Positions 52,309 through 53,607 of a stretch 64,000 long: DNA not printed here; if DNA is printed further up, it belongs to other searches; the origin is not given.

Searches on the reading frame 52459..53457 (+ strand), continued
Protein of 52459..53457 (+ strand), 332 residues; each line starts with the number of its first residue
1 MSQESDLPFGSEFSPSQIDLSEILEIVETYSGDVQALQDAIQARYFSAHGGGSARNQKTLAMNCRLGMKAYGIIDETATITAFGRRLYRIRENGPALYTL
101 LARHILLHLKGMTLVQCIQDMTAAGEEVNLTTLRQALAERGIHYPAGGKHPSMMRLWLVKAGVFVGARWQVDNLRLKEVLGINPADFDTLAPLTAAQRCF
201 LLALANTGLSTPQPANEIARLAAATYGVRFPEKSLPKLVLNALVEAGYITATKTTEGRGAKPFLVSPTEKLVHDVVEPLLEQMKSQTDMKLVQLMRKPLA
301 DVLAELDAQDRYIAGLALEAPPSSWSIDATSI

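Call 17: find_related_loci(query=L001:4274-5071:+, collection=genome_contigs, flank=10000)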
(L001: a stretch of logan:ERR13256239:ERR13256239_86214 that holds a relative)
Query L001:4274-5071:+ (266 aa) in genome_contigs; peptide patterns used: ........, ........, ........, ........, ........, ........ (x = any residue, [..] = any of these).
108 stretches matched a pattern; 10 encode a relative of the query (tblastn E <= 1e-3); 10 distinct loci.
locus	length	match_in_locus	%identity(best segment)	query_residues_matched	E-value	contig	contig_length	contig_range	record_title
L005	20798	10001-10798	76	1-266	8e-132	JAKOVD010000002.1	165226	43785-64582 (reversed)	MAG: Chloroflexota bacterium isolate JPNG_maxbin.037 k201_396550, whole genome shotgun sequence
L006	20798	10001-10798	76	1-266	3e-129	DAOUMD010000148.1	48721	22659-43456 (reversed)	MAG TPA_asm: Anaerolineae bacterium isolate W31_78 k127_46885, whole genome shotgun sequence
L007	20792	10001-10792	68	3-266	4e-122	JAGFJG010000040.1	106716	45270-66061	MAG: Caldilineales bacterium isolate mag.17 k127_35271, whole genome shotgun sequence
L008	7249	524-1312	63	4-266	2e-105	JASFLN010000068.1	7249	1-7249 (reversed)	MAG: Anaerolineales bacterium isolate D0817M12metaG_Bin_342 D0817M12metaG_FD_scaffold_1490_c1, whole genome shotgun sequ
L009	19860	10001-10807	62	1-266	2e-104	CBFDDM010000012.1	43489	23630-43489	MAG TPA_asm: uncultured Anaerolineales bacterium isolate SRR6194934_binner23_Refined_12 genome assembly, contig: ERZ7813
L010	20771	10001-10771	61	9-265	3e-97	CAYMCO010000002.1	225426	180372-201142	MAG TPA_asm: uncultured Anaerolineaceae bacterium isolate SRP323688_co1_47 genome assembly, contig: NODE_98_length_22542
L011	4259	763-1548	62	4-266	1e-96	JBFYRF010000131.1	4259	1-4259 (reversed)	MAG: Anaerolineales bacterium isolate PPR_0206 k121_1443645, whole genome shotgun sequence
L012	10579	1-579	66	74-266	5e-75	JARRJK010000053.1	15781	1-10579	MAG: Anaerolineales bacterium isolate Spart_018_MAG scaffold_2326, whole genome shotgun sequence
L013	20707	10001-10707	65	22-258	1e-73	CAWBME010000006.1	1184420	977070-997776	MAG: uncultured Chloroflexia bacterium isolate MFD00709.bin.2.76 genome assembly, contig: contig_24062, whole genome sho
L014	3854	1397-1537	45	173-210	1e-4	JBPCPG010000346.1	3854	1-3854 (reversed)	MAG: Nakamurella sp. isolate TH_ant_mag_176 S1Ck127_4462221_flag_0_multi_10.8433_len_3854, whole genome shotgun sequence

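Call 21: search_solved_structures(query=L001:3068-4210:+, max_evalue=0.001, show_alignments=1)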
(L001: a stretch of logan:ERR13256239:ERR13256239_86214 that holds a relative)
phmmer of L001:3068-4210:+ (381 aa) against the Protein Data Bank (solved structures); distinct sequences matched with E-value up to 0.001: 11.
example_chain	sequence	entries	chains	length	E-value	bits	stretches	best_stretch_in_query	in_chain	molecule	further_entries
1boo_A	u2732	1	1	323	8e-104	350.9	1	14-302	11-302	PROTEIN (N-4 CYTOSINE-SPECIFIC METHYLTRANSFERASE PVU II)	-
2zie_A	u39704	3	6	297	1.6e-15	60.2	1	231-297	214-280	Putative modification methylase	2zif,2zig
6pbd_A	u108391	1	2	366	3.1e-12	49.3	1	229-299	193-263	Modification methylase CcrMI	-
5hfj_A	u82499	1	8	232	2.4e-10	43.1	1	232-293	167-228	Adenine specific DNA methyltransferase (DpnA)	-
5hek_A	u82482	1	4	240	2.7e-10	42.9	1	232-294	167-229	Adenine specific DNA methyltransferase (DpnA)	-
1nw8_A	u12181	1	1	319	4.1e-09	39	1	24-282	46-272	MODIFICATION METHYLASE RSRI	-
1eg2_A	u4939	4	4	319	4.5e-09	38.9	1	24-282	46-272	MODIFICATION METHYLASE RSRI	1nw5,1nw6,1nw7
8urk_A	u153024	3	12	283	5.4e-08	35.3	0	231-295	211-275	Methyltransferase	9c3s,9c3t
9c3u_A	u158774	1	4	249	8.2e-08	34.7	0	231-291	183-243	Methyltransferase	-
8s9m_A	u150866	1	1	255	8.7e-08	34.7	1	232-286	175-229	DNA cytosine-N4 methyltransferase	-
8s9n_A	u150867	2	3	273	9.9e-08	34.5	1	232-286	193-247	DNA cytosine-N4 methyltransferase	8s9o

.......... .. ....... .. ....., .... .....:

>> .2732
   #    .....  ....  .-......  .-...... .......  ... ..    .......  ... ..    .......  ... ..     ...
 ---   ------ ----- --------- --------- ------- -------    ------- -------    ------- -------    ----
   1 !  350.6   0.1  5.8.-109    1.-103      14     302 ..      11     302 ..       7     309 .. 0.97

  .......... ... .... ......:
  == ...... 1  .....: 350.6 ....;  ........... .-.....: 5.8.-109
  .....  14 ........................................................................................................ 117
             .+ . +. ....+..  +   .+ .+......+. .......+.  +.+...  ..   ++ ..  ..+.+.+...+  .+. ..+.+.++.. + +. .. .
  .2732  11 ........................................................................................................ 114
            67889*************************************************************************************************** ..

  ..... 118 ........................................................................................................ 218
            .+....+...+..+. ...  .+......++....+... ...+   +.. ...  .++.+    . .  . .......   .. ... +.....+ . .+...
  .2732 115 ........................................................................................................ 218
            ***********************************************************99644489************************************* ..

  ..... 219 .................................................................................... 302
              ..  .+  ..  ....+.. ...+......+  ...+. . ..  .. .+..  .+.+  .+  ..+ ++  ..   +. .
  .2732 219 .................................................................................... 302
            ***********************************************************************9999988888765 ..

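Call 22: search_solved_structures(query=P0001, max_evalue=0.1, show_alignments=1)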
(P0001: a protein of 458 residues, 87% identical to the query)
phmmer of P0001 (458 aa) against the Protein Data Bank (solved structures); distinct sequences matched with E-value up to 0.1: 0.

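Call 25: search_protein_families(library=pfam, proteins=[L006:8076-9161:+, L006:9151-9957:+, L007:9307-9582:+, L007:9551-9808:+, L001:5297-6211:+, P0001, L001:837-1616:+, L001:4274-5074:+], max_evalue=0.01)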
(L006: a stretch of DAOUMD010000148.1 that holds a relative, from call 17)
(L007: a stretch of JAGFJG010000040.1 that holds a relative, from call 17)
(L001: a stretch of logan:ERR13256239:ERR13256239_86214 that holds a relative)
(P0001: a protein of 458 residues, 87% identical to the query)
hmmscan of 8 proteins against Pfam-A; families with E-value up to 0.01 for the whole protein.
L006:8076-9161:+ (361 aa): 1 family
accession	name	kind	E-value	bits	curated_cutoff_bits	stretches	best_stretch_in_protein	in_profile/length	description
PF02086.21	MethyltransfD12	-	4.7e-16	59.7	22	1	28-279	1-218/253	D12 class N6 adenine-specific DNA methyltransferase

L006:9151-9957:+ (268 aa): 1 family
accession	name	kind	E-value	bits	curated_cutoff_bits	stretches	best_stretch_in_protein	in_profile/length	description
PF09233.17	Endonuc-EcoRV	-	4.8e-100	334.4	25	1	32-266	2-243/244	Restriction endonuclease EcoRV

L007:9307-9582:+ (91 aa): 0 families

L007:9551-9808:+ (85 aa): 1 family
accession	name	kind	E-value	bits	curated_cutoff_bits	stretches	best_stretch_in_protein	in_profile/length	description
PF02452.23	PemK_toxin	-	0.00042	20.9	23.1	1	13-64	2-58/109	PemK-like, MazF-like toxin of type II toxin-antitoxin system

L001:5297-6211:+ (304 aa): 1 family
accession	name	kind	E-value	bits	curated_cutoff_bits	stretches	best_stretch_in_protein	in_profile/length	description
PF13020.12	NOV_C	-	3.9e-10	40.1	22.1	1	201-267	22-88/91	Protein NO VEIN, C-terminal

P0001 (458 aa): 1 family
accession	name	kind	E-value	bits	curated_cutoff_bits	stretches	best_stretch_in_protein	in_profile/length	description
PF04471.18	Mrr_cat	-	1.7e-08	35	21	1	318-431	7-113/115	Restriction endonuclease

L001:837-1616:+ (259 aa): 1 family
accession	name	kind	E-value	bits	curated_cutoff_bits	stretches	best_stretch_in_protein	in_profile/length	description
PF01061.29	ABC2_membrane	-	1.6e-06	28.3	26.9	1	10-209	6-207/211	ABC-2 type transporter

L001:4274-5074:+ (266 aa): 4 families
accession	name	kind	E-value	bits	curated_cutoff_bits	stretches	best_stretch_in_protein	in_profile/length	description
PF01061.29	ABC2_membrane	-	2.9e-14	53.6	26.9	1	24-217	14-207/211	ABC-2 type transporter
PF12698.13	ABC2_membrane_3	-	2e-05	24.3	31.6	1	59-245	160-344/347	ABC-2 family transporter protein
PF12730.13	ABC2_membrane_4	-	0.00087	19.7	27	1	35-183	22-170/179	ABC-2 family transporter protein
PF06182.17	ABC2_membrane_6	-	0.0031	17.8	22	1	80-202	51-171/229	ABC-2 family transporter protein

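Call 44: search_protein_families(library=padloc, proteins=[P0001, L001:3068-4213:+, L001:5297-6211:+], max_evalue=0.01)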
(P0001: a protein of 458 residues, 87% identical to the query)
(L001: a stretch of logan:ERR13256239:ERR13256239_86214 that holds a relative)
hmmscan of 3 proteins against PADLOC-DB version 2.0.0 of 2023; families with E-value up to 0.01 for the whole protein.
P0001 (458 aa): 0 families

L001:3068-4213:+ (381 aa): 52 families (the best 25 are shown)
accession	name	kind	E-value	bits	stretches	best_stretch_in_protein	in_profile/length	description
PDLC03323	MTase_II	-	2.4e-116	386.5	1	14-296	11-296/330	Type II methyltransferase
PDLC03387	MTase_II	-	5.5e-29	99.2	2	106-301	132-281/289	Type II methyltransferase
PDLC03371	MTase_II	-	8.7e-27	92.3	1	16-296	9-254/260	Type II methyltransferase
PDLC03299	MTase_II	-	7.3e-25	86.1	2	223-294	187-257/296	Type II methyltransferase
PDLC03353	MTase_II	-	2.4e-22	77.7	2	232-287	188-243/260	Type II methyltransferase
PDLC03238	MTase_II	-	2e-19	67.9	2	13-93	119-202/428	Type II methyltransferase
PDLC03230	MTase_II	-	1.9e-18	64.9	1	11-287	29-275/360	Type II methyltransferase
PDLC03265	MTase_II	-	3.7e-17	60.8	2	20-86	27-97/333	Type II methyltransferase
PDLC03228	MTase_II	-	5.3e-17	60.4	2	232-308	143-217/227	Type II methyltransferase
PDLC03251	MTase_II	-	1e-16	59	1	233-286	205-258/282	Type II methyltransferase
PDLC03350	MTase_II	-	3.9e-16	57.4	2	233-288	234-289/312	Type II methyltransferase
PDLC03216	MTase_II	-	1.9e-15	54.8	2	227-311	188-272/364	Type II methyltransferase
PDLC03295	MTase_II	-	2.2e-15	54.9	2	18-89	4-77/292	Type II methyltransferase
PDLC03738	oMTase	-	2.5e-14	50.8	1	225-296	196-267/376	orphan methyltransferase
PDLC03260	MTase_II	-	4.1e-14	50.3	2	232-290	245-303/349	Type II methyltransferase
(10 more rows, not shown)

L001:5297-6211:+ (304 aa): 5 families
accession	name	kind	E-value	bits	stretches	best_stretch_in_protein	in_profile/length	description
PDLC03964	TmtA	-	1.3e-07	28.1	1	201-275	1443-1518/1538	-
PDLC03966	TmtA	-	1.9e-07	27.3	1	208-277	1558-1632/1655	-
PDLC03971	TmtA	-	3.9e-07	26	1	203-276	1682-1761/1782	-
PDLC03972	TmtA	-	4.7e-07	26.2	1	201-289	1210-1300/1302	-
PDLC03968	TmtA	-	0.0021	13.7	1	197-278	1386-1458/1486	-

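Call 45: search_protein_families(library=ncbifam, proteins=[P0001, L001:3068-4213:+], max_evalue=0.01)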
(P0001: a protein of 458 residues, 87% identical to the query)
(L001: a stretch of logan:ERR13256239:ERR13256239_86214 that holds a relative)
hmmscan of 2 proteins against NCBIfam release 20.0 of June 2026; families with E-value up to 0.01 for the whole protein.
P0001 (458 aa): 0 families

L001:3068-4213:+ (381 aa): 3 families
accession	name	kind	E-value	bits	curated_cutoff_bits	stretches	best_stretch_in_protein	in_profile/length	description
NF008572.0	PRK11524.1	equivalog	4.1e-19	68.8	292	2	232-287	194-249/294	adenine-specific DNA-methyltransferase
NF050803.1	DnaMtaseCcrMCaul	equivalog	1.6e-15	56.9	830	1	226-321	179-274/350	adenine-specific DNA-methyltransferase CcrM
NF010253.0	PRK13699.1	subfamily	3e-13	50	244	2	232-293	143-204/226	DNA methyltransferase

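Call 50: predict_structure(alignment_id=A1)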
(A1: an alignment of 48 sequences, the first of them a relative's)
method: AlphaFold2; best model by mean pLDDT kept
length: 458 residues; sequences in the alignment: 48
mean_pLDDT: 82.5   pTM: 0.61
mean pLDDT of the five models: 82.5, 82.1, 79.5, 76.1, 72.9
residues with pLDDT >= 90: 159; 70-90: 225; 50-70: 60; < 50: 14
segments of 3 or more residues with pLDDT < 50: 1-6, 260-262, 455-458
pLDDT, mean of each block of 10 residues (from residue 1): 46 80 96 96 89 74 91 91 91 94 86 82 76 85 72 87 84 82 61 73 88 89 86 78 89 76 78 81 62 74 88 85 89 75 78 76 86 94 85 91 95 90 94 91 85 52
secondary structure, 60 per line:
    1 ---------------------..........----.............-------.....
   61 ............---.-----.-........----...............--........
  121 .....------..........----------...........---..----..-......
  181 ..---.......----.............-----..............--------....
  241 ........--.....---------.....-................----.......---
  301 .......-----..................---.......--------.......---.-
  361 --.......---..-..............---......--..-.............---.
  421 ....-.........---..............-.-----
elements in order: H22-31 H36-48 H56-72 H84-91 H96-110 H113-125 H132-141 H152-162 H175-182 H186-192 H197-209 H217-228 H237-248 E251-255 E265-269 H271-286 H291-297 H301-307 H313-330 E334-340 E349-355 E363-369 H376-389 E393-398 H404-416 E420-424 H426-434 H438-451

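Call 63: find_encoding_contigs(protein=P0046, flank=6000, max_places=2)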
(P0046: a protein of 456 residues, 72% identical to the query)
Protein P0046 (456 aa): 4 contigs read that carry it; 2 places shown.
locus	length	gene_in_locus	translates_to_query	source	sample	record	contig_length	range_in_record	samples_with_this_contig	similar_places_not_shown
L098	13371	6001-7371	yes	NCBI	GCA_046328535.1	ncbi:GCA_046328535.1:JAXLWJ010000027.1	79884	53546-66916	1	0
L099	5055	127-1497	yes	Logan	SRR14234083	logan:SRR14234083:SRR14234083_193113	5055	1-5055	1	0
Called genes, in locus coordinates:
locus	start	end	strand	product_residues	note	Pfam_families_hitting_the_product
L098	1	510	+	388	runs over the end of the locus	PF00497:SBP_bac_3, PF10613:Lig_chan-Glu_bd, PF00060:Lig_chan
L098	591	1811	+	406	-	PF13439:Glyco_transf_4, PF13579:Glyco_trans_4_4, PF20706:GT4-conflict, PF08323:Glyco_transf_5 (weak), PF00534:Glycos_transf_1, PF13692:Glyco_trans_1_4, PF13524:Glyco_trans_1_2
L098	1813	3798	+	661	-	PF11896:GlgE_dom_N_S, PF21702:GLGE_C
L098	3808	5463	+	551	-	PF18085:Mak_N_cap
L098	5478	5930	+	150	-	PF03733:YccF (faint)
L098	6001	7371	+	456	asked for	PF04471:Mrr_cat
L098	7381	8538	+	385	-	PF01555:N6_N4_Mtase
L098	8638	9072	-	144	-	PF07366:SnoaL, PF12680:SnoaL_2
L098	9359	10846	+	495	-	PF01547:SBP_bac_1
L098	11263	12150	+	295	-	PF00528:BPD_transp_1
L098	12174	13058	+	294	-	PF00528:BPD_transp_1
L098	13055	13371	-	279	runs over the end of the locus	PF04072:LCM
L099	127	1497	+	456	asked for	PF04471:Mrr_cat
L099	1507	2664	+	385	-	PF01555:N6_N4_Mtase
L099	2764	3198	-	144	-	PF07366:SnoaL, PF12680:SnoaL_2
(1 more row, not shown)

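Call 64: find_encoding_contigs(protein=P0090, flank=6000, max_places=2)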
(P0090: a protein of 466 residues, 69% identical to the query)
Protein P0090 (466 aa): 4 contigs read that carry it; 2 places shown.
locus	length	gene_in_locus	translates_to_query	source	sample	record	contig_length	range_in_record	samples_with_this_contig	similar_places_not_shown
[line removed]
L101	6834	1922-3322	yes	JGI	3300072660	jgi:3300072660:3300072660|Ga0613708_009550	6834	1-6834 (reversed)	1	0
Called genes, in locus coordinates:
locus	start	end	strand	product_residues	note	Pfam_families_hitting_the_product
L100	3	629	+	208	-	?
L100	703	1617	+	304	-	PF01259:SAICAR_synt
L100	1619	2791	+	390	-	PF06559:DCD_N, PF22769:DCD, PF22569:DCD_C, PF22769:DCD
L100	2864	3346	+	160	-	-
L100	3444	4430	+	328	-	PF01300:Sua5_yciO_yrdC, PF03481:Sua5_C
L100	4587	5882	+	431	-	PF21983:NikA-like (weak), PF01555:N6_N4_Mtase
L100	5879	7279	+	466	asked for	PF04471:Mrr_cat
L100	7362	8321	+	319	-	PF03401:TctC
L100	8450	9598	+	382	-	PF01266:DAO (faint), PF01494:FAD_binding_3, PF04820:Trp_halogenase (weak), PF13450:NAD_binding_8, PF01494:FAD_binding_3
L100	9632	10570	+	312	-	PF00389:2-Hacid_dh, PF02826:2-Hacid_dh_C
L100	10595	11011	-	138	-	PF03928:HbpS-like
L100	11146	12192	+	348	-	-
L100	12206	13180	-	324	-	PF00126:HTH_1, PF03466:LysR_substrate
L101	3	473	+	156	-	?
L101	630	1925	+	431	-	PF21983:NikA-like (weak), PF01555:N6_N4_Mtase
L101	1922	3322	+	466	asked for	PF04471:Mrr_cat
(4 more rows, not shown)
